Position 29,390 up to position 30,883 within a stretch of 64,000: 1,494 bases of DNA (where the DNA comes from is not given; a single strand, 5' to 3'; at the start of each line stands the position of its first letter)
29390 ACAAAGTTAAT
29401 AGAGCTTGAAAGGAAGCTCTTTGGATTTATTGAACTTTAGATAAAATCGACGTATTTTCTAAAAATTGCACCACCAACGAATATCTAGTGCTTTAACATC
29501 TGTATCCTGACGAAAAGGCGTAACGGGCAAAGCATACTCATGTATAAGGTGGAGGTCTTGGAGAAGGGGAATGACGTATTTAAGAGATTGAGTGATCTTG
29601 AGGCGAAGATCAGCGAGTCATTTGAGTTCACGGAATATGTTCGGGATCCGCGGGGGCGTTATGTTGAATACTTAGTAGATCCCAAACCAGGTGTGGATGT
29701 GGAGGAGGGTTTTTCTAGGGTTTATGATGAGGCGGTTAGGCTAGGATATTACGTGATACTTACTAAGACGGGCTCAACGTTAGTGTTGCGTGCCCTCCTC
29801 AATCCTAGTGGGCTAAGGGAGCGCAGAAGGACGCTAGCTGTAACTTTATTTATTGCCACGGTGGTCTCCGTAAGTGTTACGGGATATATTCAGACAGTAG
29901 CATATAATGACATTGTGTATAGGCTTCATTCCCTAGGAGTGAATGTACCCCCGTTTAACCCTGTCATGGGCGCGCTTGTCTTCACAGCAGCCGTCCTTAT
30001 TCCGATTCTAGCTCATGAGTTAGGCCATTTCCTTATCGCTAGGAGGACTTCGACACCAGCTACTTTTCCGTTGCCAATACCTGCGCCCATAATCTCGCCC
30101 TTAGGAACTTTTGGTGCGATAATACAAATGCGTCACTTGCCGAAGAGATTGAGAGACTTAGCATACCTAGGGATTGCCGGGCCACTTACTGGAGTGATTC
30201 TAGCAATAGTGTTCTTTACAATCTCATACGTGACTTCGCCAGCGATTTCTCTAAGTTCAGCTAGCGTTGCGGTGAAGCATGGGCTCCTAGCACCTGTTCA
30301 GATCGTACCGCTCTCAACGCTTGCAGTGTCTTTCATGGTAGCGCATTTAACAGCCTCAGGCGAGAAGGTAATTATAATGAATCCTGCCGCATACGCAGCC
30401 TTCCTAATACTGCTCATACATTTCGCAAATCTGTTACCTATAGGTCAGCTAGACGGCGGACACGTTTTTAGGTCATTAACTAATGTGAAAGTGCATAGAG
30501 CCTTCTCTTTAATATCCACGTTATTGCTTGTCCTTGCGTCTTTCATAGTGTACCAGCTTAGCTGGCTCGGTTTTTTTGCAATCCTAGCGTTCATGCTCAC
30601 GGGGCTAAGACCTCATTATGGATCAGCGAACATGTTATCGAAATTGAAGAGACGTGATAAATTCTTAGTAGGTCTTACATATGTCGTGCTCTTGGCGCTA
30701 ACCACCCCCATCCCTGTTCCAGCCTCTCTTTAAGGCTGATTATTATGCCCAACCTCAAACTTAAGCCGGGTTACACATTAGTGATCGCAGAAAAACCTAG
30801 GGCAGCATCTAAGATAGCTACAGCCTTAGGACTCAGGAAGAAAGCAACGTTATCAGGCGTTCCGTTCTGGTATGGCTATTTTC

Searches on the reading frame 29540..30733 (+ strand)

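Call 29: search_protein_families(library=pfam, proteins=[window:29540-30733:+], max_evalue=0.001)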
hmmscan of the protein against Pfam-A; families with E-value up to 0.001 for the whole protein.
window:29540-30733:+ (397 aa): 1 family
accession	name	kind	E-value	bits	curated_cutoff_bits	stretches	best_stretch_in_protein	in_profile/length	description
PF02163.28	Peptidase_M50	-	6.1e-18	65.4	27.2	1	148-319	2-207/221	Peptidase family M50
